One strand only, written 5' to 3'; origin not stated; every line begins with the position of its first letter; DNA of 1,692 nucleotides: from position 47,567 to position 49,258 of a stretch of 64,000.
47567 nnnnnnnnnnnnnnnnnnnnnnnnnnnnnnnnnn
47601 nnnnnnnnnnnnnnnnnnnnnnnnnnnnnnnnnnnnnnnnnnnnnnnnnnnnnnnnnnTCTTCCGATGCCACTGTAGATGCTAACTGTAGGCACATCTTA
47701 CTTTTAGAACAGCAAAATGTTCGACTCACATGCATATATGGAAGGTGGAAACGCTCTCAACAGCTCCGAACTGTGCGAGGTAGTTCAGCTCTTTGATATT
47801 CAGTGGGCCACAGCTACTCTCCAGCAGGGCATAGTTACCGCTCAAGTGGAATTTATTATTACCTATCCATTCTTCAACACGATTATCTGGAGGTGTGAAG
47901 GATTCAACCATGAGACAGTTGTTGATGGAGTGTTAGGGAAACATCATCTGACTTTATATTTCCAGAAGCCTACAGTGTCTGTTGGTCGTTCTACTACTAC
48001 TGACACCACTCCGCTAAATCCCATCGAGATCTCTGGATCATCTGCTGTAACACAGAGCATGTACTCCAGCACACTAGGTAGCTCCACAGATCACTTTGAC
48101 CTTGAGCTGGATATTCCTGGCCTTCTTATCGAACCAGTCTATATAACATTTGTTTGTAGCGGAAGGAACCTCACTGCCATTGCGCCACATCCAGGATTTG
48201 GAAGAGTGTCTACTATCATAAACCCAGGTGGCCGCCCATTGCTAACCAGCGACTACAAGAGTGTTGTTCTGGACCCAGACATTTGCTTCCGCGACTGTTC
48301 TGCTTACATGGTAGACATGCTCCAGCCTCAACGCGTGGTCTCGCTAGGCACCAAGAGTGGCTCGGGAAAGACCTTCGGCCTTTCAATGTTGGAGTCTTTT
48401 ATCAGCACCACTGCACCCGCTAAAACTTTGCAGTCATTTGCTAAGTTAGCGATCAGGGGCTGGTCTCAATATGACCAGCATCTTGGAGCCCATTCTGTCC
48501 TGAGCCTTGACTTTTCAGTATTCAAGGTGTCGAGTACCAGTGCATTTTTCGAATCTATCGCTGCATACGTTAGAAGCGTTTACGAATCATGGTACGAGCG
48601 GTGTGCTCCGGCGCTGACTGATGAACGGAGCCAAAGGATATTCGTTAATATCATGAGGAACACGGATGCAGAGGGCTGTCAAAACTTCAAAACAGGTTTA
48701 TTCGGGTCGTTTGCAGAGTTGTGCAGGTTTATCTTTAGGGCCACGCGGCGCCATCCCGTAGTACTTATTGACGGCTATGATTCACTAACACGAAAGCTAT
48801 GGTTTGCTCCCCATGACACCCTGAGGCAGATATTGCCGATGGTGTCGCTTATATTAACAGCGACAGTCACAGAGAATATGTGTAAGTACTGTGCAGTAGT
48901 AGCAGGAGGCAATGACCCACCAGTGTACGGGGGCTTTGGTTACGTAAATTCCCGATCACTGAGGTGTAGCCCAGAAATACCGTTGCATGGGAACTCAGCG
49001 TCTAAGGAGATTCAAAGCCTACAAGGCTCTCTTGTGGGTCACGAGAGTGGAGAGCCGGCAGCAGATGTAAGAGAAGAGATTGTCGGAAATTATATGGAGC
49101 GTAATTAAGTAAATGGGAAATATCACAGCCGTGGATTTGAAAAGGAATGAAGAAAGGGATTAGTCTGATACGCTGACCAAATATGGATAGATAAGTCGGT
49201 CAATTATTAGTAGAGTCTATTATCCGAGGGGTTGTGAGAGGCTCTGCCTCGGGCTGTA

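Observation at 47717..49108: Orphan Walker A/B NTPase resembling the bacterial-type 'predicted AAA-ATPase' family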

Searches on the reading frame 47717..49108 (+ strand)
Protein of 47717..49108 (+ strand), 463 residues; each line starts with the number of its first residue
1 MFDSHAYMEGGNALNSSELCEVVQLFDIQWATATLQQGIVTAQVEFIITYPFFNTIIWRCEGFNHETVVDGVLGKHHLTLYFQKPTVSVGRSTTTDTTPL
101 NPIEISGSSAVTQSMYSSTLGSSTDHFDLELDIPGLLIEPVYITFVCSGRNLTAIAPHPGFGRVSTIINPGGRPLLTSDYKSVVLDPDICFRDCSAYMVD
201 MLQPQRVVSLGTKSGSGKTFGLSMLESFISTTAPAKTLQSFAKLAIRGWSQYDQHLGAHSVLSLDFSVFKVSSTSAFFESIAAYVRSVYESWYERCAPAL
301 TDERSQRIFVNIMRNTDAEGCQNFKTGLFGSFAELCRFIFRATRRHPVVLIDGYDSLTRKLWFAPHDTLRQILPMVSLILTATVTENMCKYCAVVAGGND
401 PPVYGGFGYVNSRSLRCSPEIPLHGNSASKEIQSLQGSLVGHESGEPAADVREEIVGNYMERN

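Call 3: search_protein_families(library=pfam, proteins=[window:47717-49108:+], max_evalue=1)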
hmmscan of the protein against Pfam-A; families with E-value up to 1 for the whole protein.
window:47717-49108:+ (463 aa): 1 family
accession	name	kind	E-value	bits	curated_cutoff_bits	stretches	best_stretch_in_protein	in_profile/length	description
PF09820.16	AAA-ATPase_like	-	1.4e-09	38.5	26.1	1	187-365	13-160/201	Predicted AAA-ATPase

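Call 4: search_protein_families(library=ncbifam, proteins=[window:47717-49108:+], max_evalue=10)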
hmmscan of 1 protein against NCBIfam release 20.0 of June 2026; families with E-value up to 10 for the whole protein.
window:47717-49108:+ (463 aa): 2 families
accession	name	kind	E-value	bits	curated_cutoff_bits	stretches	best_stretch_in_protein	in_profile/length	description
NF010094.0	PRK13580.1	equivalog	0.062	11.9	735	1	341-398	217-267/496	glycine hydroxymethyltransferase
NF004602.0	PRK05932.2-4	equivalog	0.086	11.7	506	1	269-323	62-117/416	RNA polymerase factor sigma-54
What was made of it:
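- Tried and rejected: NCBIfam returned only noise (call 4).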

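Call 5: search_solved_structures(query=window:47717-49108:+, max_evalue=10)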
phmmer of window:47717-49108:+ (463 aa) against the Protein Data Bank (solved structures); distinct sequences matched with E-value up to 10: 2.
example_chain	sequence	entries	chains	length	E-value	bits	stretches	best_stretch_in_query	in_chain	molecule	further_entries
9g6k_Lo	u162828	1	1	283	0.27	13.2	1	57-110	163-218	Transmembrane protein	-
9i05_Xw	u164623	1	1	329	0.37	12.7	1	57-110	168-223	Transmembrane protein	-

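Call 6: find_homologous_proteins(query=window:47717-49108:+, max_evalue=0.001)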
Query window:47717-49108:+ (463 aa): 4 proteins with E <= 0.001 among 8000 candidates.
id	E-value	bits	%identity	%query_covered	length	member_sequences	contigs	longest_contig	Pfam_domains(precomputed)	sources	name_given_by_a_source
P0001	0.0e+0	1055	99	100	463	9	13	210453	PF09820.17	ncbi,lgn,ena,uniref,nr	ncbi:Putative ATP-binding protein [Giardia duodenalis]|uniref:Putative ATP-binding protein n=1 Tax=G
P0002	7.2e-254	861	80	100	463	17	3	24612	PF09820.17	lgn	-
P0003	1.0e-240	817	77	98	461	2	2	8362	PF09820.17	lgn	-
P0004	5.4e-218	742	72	99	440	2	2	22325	PF09820.17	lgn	-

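Call 19: search_protein_representatives(alignment_id=A1)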
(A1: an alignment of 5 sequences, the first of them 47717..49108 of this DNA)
Query: 5 sequences, 463 profile positions. Proteins with E-value up to 0.001 (for the whole library): 61; up to 1e-10: 3; up to 1e-30: 2. The best 61 are listed.
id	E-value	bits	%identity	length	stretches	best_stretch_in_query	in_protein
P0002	0.0e+00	1009.7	-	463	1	1-463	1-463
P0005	7.2e-63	229.2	-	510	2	119-410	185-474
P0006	8.6e-13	64.2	-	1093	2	175-380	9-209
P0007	1.7e-10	56.6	-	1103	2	188-356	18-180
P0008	1.8e-10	56.5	-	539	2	216-354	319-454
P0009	2.1e-08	49.7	-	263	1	173-362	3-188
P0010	1.5e-07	46.9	-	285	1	217-363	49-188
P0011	1.7e-07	46.7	-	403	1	191-358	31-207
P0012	2.0e-07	46.5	-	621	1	206-356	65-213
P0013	2.9e-07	45.9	-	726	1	162-356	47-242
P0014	4.0e-07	45.5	-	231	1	177-389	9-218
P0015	5.3e-07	45.1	-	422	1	188-404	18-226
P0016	1.2e-06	43.9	-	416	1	193-398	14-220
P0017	1.2e-06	43.9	-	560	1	174-362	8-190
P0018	2.2e-06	43.0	-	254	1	174-410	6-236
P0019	2.4e-06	42.9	-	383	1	143-417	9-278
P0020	3.6e-06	42.3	-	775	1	174-394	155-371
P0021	4.1e-06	42.1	-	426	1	173-362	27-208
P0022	5.3e-06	41.8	-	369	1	177-358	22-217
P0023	6.0e-06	41.6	-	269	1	184-360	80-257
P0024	6.5e-06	41.5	-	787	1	174-402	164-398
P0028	1.5e-05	40.3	-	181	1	174-356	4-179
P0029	1.7e-05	40.1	-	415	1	174-357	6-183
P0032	1.9e-05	39.9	-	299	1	173-356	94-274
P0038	4.6e-05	38.7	-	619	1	189-397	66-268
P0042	7.3e-05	38.0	-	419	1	184-397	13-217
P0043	7.6e-05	37.9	-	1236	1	172-398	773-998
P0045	1.3e-04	37.2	-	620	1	170-356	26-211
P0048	1.7e-04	36.8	-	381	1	176-409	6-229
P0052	3.3e-04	35.9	-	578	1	208-356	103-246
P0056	4.3e-04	35.5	-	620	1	214-356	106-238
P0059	6.0e-04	35.0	-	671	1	174-362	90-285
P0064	9.9e-04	34.3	-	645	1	185-367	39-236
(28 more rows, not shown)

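Call 21: list_cluster_members(proteins=[P0005, P0006, P0007, P0008, P0009, P0011, P0012, P0013, P0001, P0002])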
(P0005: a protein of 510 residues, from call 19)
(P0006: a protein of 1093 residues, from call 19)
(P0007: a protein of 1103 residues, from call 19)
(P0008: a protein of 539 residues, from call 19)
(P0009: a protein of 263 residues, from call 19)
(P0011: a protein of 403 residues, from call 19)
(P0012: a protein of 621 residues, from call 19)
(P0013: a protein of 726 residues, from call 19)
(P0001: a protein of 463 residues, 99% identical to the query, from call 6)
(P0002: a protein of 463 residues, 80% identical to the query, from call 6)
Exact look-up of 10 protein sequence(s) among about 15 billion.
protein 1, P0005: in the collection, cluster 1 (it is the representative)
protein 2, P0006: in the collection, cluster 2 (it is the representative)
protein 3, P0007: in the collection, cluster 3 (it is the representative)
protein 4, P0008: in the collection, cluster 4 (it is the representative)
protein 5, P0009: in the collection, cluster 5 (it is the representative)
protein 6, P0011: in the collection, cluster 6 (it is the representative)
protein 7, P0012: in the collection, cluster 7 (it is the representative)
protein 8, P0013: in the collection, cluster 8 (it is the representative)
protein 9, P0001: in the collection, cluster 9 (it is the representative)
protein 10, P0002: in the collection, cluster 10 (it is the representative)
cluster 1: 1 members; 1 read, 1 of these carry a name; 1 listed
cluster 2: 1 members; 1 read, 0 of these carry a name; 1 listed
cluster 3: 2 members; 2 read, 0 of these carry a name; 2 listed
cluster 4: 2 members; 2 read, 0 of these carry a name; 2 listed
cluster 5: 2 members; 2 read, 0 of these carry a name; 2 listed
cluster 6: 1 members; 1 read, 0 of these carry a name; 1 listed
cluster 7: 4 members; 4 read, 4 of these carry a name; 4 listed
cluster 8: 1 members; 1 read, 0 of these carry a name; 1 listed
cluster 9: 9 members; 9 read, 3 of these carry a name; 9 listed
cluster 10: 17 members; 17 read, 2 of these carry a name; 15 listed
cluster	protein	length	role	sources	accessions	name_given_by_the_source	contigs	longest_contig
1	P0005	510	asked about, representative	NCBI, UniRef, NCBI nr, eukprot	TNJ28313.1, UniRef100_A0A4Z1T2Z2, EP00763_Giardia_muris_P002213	AAA-ATPase like protein [Giardia muris] | AAA-ATPase like protein n=1 Tax=Giardia muris TaxID=5742 RepID=A0A4Z1T2Z2_GIAMU | TNJ28313.1 AAA-ATPase like protein [Giardia muris]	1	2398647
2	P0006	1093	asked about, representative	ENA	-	-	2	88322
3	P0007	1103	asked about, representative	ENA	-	-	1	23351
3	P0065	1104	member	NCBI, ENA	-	-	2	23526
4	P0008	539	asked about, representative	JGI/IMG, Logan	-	-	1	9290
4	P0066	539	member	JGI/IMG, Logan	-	-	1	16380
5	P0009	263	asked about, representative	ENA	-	-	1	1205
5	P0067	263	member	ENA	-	-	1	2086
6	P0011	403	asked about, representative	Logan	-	-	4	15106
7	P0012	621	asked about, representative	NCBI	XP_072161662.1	uncharacterized protein in vnfD 5'region [Bemisia tabaci]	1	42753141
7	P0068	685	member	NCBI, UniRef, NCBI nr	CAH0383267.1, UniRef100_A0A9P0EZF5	unnamed protein product [Bemisia tabaci] | AAA-ATPase-like domain-containing protein n=2 Tax=Bemisia tabaci TaxID=7038 ...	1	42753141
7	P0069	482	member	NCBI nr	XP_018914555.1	PREDICTED: uncharacterized protein LOC109042329 [Bemisia tabaci]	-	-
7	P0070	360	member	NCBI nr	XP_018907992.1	PREDICTED: uncharacterized protein LOC109037671 [Bemisia tabaci]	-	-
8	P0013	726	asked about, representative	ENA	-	-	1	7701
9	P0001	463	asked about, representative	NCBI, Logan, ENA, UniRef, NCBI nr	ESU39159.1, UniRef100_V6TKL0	Putative ATP-binding protein [Giardia duodenalis] | Putative ATP-binding protein n=1 Tax=Giardia intestinalis TaxID=5741 RepID=V6TKL0_GIAIN | Putative ATP-binding protein [Giardia intestinalis]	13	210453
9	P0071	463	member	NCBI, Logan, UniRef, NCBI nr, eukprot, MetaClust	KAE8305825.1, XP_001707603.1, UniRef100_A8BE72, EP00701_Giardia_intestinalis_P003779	AAA-ATPase like protein [Giardia duodenalis] | AAA-ATPase like protein n=1 Tax=Giardia intestinalis (strain ATCC 50803 / WB clone C6) ... | AAA-ATPase like protein [Giardia intestinalis]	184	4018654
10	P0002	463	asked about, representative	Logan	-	-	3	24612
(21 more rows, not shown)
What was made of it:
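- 47717..49108 (+): Complete gene, 463 aa plus stop. It is the ortholog of G. intestinalis WB XP_001707603.1 / A8BE72, 'AAA-ATPase like protein'. 99% identity to the cluster holding ESU39159.1 and XP_001707603.1 (calls 6, 21).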

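Call 23: predict_structure(alignment_id=A1)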
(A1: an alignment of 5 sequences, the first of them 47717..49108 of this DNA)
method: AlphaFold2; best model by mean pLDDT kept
length: 463 residues; sequences in the alignment: 5
mean_pLDDT: 35.4   pTM: 0.29
mean pLDDT of the five models: 35.4, 33.7, 33.5, 30.2, 29.1
residues with pLDDT >= 90: 0; 70-90: 4; 50-70: 86; < 50: 373
segments of 3 or more residues with pLDDT < 50: 1-24, 87-126, 135-139, 146-278, 291-302, 317-463
pLDDT, mean of each block of 10 residues (from residue 1): 20 27 51 62 63 58 59 64 52 27 24 26 43 50 47 34 35 27 22 24 22 23 25 27 25 26 36 45 52 44 50 51 36 41 34 32 30 31 26 26 21 21 25 22 21 24 27
secondary structure, 60 per line:
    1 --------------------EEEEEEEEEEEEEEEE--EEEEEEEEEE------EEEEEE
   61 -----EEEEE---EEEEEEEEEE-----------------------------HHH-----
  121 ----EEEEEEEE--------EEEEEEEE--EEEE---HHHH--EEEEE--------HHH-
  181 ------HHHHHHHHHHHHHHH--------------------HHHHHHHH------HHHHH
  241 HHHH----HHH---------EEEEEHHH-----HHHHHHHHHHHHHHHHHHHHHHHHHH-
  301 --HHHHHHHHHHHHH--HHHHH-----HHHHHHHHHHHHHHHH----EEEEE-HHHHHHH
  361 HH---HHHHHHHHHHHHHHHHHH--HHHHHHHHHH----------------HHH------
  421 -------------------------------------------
elements in order: E21-36 E39-48 E55-60 E66-70 E74-83 E125-132 E141-148 E151-154 H158-161 E164-168 H187-201 H222-229 H236-244 E261-265 H274-299 H303-315 H318-322 H328-343 E348-352 H354-362 H366-383 H386-395
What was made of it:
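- Tried and rejected: The first AlphaFold run, with five Giardia sequences only, gave pLDDT 35 and was unusable (call 23).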

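Call 29: find_encoding_contigs(protein=P0002, flank=6000, max_places=2)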
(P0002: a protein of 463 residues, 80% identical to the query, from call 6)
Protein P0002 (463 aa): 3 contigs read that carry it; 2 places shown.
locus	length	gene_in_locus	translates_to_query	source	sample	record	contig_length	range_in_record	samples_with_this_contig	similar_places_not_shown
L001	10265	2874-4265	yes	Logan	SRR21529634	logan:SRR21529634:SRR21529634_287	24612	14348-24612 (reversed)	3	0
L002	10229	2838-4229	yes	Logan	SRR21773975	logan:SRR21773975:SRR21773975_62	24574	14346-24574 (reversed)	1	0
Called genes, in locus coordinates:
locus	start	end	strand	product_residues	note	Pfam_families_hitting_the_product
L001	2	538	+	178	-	?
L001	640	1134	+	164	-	PF00237:Ribosomal_L22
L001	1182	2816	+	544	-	PF23409:Beta-prop_EML (faint), PF24814:WD40_Prp19 (faint), PF23414:Beta-prop_EML_2 (weak), PF25173:Beta-prop_WDR3_1st, PF25175:Beta-prop_WDR5, PF23381:Beta-prop_IFT122_1st (weak), PF25174:Beta-prop_THOC3 (weak), PF25178:Beta-prop_WDR41 (weak), +5 more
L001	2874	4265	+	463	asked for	PF09820:AAA-ATPase_like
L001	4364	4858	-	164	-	-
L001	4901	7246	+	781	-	PF02463:SMC_N (weak), PF00005:ABC_tran, PF13175:AAA_15 (faint), PF13304:AAA_21 (faint), PF13476:AAA_23 (faint), PF13555:AAA_29 (faint), PF12848:ABC_tran_Xtn, PF00005:ABC_tran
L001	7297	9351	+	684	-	-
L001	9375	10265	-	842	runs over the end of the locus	PF04712:Radial_spoke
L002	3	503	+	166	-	?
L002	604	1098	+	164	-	PF00237:Ribosomal_L22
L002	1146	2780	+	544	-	PF23409:Beta-prop_EML (faint), PF24814:WD40_Prp19 (faint), PF24817:WD40_WDHD1_1st (faint), PF23414:Beta-prop_EML_2 (weak), PF25173:Beta-prop_WDR3_1st, PF25175:Beta-prop_WDR5, PF23381:Beta-prop_IFT122_1st (weak), PF25174:Beta-prop_THOC3 (weak), +5 more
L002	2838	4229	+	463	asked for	PF09820:AAA-ATPase_like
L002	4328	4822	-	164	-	-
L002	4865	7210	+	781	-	PF02463:SMC_N (weak), PF00005:ABC_tran, PF13175:AAA_15 (faint), PF13304:AAA_21 (faint), PF13476:AAA_23 (faint), PF13555:AAA_29 (faint), PF12848:ABC_tran_Xtn, PF00005:ABC_tran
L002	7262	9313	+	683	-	-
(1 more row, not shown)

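Call 30: find_encoding_contigs(protein=P0003, flank=6000, max_places=2)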
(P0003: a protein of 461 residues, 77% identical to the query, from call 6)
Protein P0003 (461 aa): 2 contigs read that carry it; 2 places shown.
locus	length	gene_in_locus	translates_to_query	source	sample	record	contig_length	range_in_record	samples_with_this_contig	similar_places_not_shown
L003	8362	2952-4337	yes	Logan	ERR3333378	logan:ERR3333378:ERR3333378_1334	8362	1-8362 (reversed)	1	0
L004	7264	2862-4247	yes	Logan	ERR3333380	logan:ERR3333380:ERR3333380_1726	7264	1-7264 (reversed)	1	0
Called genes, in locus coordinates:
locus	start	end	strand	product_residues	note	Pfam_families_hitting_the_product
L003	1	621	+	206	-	?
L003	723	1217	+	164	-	PF00237:Ribosomal_L22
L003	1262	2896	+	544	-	PF23381:Beta-prop_IFT122_1st (faint), PF23409:Beta-prop_EML (faint), PF24814:WD40_Prp19 (faint), PF24817:WD40_WDHD1_1st (faint), PF25168:Beta-prop_WDR36-Utp21_2nd (faint), PF25175:Beta-prop_WDR5, PF25173:Beta-prop_WDR3_1st, PF25174:Beta-prop_THOC3 (weak), +4 more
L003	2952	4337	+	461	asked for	PF09820:AAA-ATPase_like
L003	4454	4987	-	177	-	-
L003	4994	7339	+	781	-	PF02463:SMC_N (weak), PF00005:ABC_tran, PF13175:AAA_15 (faint), PF13304:AAA_21 (faint), PF13401:AAA_22 (faint), PF13476:AAA_23 (faint), PF12848:ABC_tran_Xtn, PF00005:ABC_tran, +1 more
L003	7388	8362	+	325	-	?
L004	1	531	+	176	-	?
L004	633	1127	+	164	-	PF00237:Ribosomal_L22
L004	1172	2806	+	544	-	PF23381:Beta-prop_IFT122_1st (faint), PF23409:Beta-prop_EML (faint), PF24814:WD40_Prp19 (faint), PF24817:WD40_WDHD1_1st (faint), PF25168:Beta-prop_WDR36-Utp21_2nd (faint), PF25175:Beta-prop_WDR5, PF25173:Beta-prop_WDR3_1st, PF25174:Beta-prop_THOC3 (weak), +4 more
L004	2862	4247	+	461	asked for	PF09820:AAA-ATPase_like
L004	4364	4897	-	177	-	-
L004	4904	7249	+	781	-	PF02463:SMC_N (weak), PF00005:ABC_tran, PF13175:AAA_15 (faint), PF13304:AAA_21 (faint), PF13401:AAA_22 (faint), PF13476:AAA_23 (faint), PF12848:ABC_tran_Xtn, PF00005:ABC_tran, +1 more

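Call 31: find_encoding_contigs(protein=P0004, flank=6000, max_places=2)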
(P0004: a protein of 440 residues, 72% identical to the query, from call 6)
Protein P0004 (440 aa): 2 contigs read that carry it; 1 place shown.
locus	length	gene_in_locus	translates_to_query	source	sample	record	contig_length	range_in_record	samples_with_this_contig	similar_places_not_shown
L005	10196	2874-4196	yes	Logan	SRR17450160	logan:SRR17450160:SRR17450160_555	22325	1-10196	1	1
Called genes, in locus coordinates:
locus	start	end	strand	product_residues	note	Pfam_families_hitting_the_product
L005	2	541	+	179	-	?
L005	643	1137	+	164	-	PF00237:Ribosomal_L22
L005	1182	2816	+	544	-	PF00400:WD40 (faint), PF23381:Beta-prop_IFT122_1st (faint), PF23409:Beta-prop_EML (faint), PF23414:Beta-prop_EML_2 (faint), PF24814:WD40_Prp19 (faint), PF25173:Beta-prop_WDR3_1st, PF25175:Beta-prop_WDR5, PF25174:Beta-prop_THOC3 (weak), +4 more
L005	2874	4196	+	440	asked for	PF09820:AAA-ATPase_like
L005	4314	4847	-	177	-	-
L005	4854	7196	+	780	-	PF13476:AAA_23 (faint), PF00005:ABC_tran, PF02463:SMC_N (weak), PF13175:AAA_15 (faint), PF13304:AAA_21 (faint), PF13555:AAA_29 (faint), PF12848:ABC_tran_Xtn, PF00005:ABC_tran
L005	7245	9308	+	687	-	PF07974:EGF_2 (faint), PF12662:cEGF (faint)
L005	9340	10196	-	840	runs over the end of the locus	PF04712:Radial_spoke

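Call 32: find_encoding_contigs(protein=P0005, flank=8000, max_places=2)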
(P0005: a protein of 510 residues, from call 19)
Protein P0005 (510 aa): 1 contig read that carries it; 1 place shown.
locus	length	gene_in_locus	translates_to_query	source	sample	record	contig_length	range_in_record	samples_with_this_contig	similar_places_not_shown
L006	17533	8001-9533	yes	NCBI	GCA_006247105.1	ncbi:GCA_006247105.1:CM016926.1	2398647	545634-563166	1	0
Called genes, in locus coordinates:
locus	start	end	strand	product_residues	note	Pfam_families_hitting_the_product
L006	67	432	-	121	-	-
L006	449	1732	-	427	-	-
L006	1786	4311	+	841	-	PF04712:Radial_spoke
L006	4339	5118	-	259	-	PF01852:START (weak)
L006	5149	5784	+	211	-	PF17903:KH_KRR1_1st (faint), PF22891:KH_PNO1_2nd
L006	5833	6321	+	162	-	PF00237:Ribosomal_L22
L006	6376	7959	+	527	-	PF23381:Beta-prop_IFT122_1st, PF23414:Beta-prop_EML_2 (faint), PF24814:WD40_Prp19 (weak), PF24807:WD40_CDC20-Fz (weak), PF24817:WD40_WDHD1_1st (weak), PF25173:Beta-prop_WDR3_1st, PF25175:Beta-prop_WDR5 (weak), PF24796:WDR55, +5 more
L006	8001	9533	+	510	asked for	PF09820:AAA-ATPase_like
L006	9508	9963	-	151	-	-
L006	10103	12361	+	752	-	PF13521:AAA_28 (faint), PF13401:AAA_22 (faint), PF01926:MMR_HSR1 (faint), PF00005:ABC_tran, PF02463:SMC_N (faint), PF13175:AAA_15 (faint), PF12848:ABC_tran_Xtn, PF00005:ABC_tran, +4 more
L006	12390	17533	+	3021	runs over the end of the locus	PF25828:CC_Cfap43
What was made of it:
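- Age: the order PNO1-uL22-WD40-this gene-small ORF-ABCF is conserved in G. muris (call 32) and in three other G. duodenalis-type lineages (calls 29-31). It is conserved to G. muris (calls 19, 32).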

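Call 38: predict_structure(alignment_id=A3)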
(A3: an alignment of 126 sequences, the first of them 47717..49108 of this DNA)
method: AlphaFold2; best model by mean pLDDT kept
length: 463 residues; sequences in the alignment: 126
mean_pLDDT: 64.5   pTM: 0.56
mean pLDDT of the five models: 64.5, 61.2, 60.7, 59.4, 57.9
residues with pLDDT >= 90: 106; 70-90: 147; 50-70: 60; < 50: 150
segments of 3 or more residues with pLDDT < 50: 1-23, 88-123, 157-174, 212-216, 399-463
pLDDT, mean of each block of 10 residues (from residue 1): 26 30 54 75 74 74 80 78 64 29 28 25 60 62 60 47 26 53 73 77 78 54 91 92 91 96 94 92 95 94 92 87 69 94 95 82 80 82 84 73 29 24 29 29 30 28 29
secondary structure, 60 per line:
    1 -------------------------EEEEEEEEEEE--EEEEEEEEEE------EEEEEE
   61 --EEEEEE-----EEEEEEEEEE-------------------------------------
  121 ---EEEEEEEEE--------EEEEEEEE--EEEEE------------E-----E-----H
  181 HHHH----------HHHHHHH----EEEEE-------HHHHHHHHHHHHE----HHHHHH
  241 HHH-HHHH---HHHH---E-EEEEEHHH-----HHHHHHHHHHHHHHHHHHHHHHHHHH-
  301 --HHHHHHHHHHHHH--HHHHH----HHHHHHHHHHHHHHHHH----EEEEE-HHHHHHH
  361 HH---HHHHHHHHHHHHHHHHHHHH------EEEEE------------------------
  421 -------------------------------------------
elements in order: E26-36 E39-48 E55-60 E63-68 E74-83 E124-132 E141-148 E151-155 H180-184 H195-201 E206-210 H218-229 H235-243 H245-248 H252-255 E261-265 H274-299 H303-315 H318-322 H327-343 E348-352 H354-362 H366-385 E392-396
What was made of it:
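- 47786..47974 (+): N-terminal domain, first half (residues 24-86): five beta-strands of a Giardia-specific beta-sandwich, including the FD[IV]QWATA motif. AlphaFold model, pLDDT 54-80 (call 38).
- Tried and rejected: It was repeated with 126 sequences (call 38).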
